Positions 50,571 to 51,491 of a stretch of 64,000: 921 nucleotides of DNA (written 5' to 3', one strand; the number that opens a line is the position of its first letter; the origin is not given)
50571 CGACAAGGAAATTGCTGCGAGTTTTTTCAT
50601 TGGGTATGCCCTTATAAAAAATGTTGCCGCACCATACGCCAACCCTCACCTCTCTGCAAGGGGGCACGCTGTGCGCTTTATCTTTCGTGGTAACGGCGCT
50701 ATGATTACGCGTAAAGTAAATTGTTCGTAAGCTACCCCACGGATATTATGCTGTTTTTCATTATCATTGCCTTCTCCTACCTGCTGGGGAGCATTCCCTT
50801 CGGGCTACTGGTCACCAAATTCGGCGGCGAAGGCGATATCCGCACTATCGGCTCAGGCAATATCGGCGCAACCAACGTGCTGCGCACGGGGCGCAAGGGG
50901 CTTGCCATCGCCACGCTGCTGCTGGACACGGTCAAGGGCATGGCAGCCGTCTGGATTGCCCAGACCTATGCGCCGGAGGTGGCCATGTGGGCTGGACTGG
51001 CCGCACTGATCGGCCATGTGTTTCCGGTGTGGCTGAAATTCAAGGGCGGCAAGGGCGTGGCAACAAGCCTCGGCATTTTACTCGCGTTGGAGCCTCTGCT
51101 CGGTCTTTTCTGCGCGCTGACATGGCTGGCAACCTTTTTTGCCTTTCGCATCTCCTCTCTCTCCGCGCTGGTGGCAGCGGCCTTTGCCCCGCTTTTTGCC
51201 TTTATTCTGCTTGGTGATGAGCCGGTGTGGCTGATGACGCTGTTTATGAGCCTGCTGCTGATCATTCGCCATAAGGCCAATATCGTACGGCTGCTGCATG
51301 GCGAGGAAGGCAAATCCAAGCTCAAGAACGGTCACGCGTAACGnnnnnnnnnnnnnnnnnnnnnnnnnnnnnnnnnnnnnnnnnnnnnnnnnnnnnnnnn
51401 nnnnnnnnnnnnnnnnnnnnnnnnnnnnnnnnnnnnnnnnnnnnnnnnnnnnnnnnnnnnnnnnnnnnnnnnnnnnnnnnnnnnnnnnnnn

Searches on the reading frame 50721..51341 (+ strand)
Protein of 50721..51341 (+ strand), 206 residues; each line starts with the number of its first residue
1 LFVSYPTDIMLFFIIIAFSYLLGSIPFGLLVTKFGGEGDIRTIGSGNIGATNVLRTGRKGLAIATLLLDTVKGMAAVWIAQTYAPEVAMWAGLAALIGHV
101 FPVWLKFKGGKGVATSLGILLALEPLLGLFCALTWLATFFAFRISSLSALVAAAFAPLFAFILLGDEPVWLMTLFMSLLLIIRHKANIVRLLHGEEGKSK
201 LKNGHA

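Call 22: search_protein_families(library=pfam, proteins=[window:50721-51341:+], max_evalue=0.001)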
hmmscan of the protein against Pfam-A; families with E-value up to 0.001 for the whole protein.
window:50721-51341:+ (206 aa): 1 family
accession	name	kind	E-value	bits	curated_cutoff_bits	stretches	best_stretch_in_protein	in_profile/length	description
PF02660.20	G3P_acyltransf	-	4.4e-55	186.7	24.1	1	19-191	2-164/164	Glycerol-3-phosphate acyltransferase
